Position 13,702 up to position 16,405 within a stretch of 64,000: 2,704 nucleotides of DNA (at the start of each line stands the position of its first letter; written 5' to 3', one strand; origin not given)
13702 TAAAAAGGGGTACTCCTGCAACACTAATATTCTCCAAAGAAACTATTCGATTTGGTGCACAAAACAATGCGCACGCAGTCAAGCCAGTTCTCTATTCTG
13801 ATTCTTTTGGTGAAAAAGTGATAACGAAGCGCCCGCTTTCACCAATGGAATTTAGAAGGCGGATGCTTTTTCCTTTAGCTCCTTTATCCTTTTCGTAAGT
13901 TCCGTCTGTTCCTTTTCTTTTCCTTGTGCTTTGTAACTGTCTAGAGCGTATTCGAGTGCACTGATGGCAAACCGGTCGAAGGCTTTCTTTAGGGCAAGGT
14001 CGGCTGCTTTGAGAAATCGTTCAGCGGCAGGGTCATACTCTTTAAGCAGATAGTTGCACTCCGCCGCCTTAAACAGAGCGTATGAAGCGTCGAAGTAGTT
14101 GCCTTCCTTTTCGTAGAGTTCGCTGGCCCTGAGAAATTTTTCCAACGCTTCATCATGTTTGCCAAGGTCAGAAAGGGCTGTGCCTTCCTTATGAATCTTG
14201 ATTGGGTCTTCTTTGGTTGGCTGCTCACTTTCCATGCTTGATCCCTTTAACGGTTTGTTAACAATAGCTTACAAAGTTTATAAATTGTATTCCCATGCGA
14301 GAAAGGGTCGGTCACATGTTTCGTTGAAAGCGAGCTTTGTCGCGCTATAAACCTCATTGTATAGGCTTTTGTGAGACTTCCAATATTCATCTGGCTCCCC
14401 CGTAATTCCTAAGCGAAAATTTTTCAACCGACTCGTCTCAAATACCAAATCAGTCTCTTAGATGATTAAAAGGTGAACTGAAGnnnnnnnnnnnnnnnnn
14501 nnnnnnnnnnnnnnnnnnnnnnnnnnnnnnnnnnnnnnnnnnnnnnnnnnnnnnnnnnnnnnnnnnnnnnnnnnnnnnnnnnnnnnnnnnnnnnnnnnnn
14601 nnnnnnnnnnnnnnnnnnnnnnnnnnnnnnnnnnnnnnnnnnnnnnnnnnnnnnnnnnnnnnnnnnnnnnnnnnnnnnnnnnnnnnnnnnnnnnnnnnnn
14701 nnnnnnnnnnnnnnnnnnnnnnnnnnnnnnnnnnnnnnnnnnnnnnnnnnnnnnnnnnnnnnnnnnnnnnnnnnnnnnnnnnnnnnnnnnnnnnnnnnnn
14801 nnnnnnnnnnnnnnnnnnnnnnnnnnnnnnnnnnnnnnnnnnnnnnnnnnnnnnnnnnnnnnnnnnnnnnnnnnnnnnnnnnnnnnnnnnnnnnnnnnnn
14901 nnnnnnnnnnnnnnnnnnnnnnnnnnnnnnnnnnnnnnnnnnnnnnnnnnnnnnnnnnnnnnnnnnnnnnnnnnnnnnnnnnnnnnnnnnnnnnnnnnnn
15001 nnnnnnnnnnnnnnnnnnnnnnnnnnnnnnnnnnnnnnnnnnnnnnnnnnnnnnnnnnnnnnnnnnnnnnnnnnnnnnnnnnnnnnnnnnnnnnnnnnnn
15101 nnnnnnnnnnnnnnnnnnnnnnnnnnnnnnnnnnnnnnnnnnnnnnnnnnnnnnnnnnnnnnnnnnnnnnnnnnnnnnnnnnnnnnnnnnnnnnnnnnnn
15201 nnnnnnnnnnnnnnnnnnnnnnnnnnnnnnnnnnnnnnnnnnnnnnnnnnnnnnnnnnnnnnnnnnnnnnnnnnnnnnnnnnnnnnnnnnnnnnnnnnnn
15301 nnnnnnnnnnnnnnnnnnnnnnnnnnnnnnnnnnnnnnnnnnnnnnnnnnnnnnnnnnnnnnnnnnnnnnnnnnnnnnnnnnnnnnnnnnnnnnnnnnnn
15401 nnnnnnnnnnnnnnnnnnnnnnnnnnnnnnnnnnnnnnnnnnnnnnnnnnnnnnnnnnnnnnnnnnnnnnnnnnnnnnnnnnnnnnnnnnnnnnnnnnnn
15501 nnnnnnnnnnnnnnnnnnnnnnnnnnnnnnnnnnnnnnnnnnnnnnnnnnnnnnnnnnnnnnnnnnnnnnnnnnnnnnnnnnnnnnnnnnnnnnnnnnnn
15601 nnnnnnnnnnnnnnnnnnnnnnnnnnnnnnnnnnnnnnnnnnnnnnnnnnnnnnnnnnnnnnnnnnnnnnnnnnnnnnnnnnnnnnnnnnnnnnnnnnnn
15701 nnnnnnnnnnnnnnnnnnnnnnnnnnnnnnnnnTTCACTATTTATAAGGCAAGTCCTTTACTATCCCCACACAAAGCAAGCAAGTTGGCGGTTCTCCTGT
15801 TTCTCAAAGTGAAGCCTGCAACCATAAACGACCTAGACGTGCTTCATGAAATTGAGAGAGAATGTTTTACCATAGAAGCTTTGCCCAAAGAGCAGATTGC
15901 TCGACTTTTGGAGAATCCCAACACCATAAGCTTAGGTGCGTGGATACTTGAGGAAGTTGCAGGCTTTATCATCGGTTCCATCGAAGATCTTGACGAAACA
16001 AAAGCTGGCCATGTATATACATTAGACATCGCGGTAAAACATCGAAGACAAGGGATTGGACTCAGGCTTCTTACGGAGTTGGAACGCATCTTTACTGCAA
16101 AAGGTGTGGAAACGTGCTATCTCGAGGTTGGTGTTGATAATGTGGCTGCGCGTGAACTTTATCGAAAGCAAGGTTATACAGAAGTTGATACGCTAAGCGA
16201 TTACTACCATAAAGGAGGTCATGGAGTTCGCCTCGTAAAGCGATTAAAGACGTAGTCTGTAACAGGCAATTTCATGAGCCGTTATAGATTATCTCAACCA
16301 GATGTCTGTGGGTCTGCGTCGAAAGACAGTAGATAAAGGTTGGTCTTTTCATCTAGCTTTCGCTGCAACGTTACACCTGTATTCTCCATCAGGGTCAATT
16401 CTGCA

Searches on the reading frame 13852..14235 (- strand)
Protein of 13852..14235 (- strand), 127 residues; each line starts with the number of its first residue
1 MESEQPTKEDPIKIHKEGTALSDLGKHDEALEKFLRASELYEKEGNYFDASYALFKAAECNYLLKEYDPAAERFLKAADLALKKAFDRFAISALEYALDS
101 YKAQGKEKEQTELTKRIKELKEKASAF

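Call 9: search_protein_families(library=pfam, proteins=[window:13852-14235:-], max_evalue=0.01)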
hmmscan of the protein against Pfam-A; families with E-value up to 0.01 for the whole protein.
window:13852-14235:- (127 aa): 6 families
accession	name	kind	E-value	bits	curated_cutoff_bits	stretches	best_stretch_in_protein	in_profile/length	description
PF14938.12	SNAP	-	1.5e-08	34.9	25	1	24-124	28-127/282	Soluble NSF attachment protein, SNAP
PF13424.12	TPR_12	-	2.9e-08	34.2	30.1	1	18-82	10-76/77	Tetratricopeptide repeat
PF07719.23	TPR_2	-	0.00043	20.6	27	0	16-42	6-32/34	Tetratricopeptide repeat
PF13174.12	TPR_6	-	0.00047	21.1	26.3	0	52-76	1-25/33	Tetratricopeptide repeat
PF13432.12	TPR_16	-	0.0019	19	32.7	1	16-79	2-59/65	Tetratricopeptide repeat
PF23300.3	HEAT_Nup120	-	0.0044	17.3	29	1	9-118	24-132/170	Nucleoporin Nup120, HEAT repeats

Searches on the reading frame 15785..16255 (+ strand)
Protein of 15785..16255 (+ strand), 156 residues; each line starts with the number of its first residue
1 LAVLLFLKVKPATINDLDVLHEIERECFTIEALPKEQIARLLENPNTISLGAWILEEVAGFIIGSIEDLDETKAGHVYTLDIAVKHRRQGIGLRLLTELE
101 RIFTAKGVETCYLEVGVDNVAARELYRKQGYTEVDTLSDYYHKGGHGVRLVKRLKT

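Call 9: search_protein_families(library=pfam, proteins=[window:15785-16255:+], max_evalue=0.01)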
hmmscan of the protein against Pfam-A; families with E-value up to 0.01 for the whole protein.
window:15785-16255:+ (156 aa): 4 families
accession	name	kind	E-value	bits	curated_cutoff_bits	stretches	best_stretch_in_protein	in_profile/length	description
PF00583.31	Acetyltransf_1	-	3.5e-17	63.2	20.7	1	19-131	3-116/116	Acetyltransferase (GNAT) family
PF13673.13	Acetyltransf_10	-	6.7e-11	42.7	23.6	1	26-135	11-111/128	Acetyltransferase (GNAT) domain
PF13508.13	Acetyltransf_7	-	1e-09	39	27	1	53-133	6-84/84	Acetyltransferase (GNAT) domain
PF08445.16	FR47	-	4.1e-07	30.3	22.1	1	73-135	20-81/86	FR47-like protein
